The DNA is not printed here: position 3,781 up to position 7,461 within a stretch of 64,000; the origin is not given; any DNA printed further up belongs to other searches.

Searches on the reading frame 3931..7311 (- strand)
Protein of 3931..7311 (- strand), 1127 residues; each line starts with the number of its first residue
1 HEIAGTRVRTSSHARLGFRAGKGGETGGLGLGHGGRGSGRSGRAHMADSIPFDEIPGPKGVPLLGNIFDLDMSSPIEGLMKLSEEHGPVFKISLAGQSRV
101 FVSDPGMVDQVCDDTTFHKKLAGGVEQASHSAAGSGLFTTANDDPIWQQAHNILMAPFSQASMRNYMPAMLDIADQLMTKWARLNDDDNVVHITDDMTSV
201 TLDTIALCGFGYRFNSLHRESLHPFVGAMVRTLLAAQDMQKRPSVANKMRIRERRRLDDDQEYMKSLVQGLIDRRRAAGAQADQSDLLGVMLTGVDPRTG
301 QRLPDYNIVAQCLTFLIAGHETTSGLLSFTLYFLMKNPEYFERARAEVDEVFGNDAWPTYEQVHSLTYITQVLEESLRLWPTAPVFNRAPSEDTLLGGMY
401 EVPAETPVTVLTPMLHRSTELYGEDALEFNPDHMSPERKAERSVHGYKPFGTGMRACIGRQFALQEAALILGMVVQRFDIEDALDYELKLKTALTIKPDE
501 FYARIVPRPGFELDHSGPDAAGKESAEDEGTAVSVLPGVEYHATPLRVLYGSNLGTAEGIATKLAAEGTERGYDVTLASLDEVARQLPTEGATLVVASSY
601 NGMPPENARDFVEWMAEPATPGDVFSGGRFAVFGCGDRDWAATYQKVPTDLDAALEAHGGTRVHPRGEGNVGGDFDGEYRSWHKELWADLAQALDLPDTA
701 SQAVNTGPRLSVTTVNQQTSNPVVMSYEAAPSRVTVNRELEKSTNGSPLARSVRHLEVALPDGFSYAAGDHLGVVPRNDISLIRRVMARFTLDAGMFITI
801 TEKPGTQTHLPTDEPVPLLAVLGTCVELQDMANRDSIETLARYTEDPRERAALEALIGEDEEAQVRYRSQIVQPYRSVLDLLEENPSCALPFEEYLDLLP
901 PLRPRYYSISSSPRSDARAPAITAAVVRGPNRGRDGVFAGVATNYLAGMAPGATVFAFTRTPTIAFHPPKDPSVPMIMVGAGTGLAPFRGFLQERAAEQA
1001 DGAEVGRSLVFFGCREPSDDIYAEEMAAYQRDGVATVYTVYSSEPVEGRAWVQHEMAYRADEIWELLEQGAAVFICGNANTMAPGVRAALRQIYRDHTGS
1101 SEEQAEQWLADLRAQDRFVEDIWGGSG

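Call 61: search_protein_families(library=pfam, proteins=[window:3931-7311:-], max_evalue=0.00001)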
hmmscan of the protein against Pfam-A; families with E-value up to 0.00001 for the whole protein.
window:3931-7311:- (1127 aa): 4 families
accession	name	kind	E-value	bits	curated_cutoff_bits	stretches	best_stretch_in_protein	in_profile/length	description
PF00067.27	p450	-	3.7e-81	273.7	22.8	1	56-490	2-446/462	Cytochrome P450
PF00667.26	FAD_binding_1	-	9.7e-33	114.1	32.3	1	731-945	10-222/222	FAD binding domain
PF00258.30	Flavodoxin_1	-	5.4e-25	88.7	25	1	548-682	1-143/143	Flavodoxin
PF00175.26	NAD_binding_1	-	7.2e-13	49.6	22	1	978-1087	1-108/109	Oxidoreductase NAD-binding domain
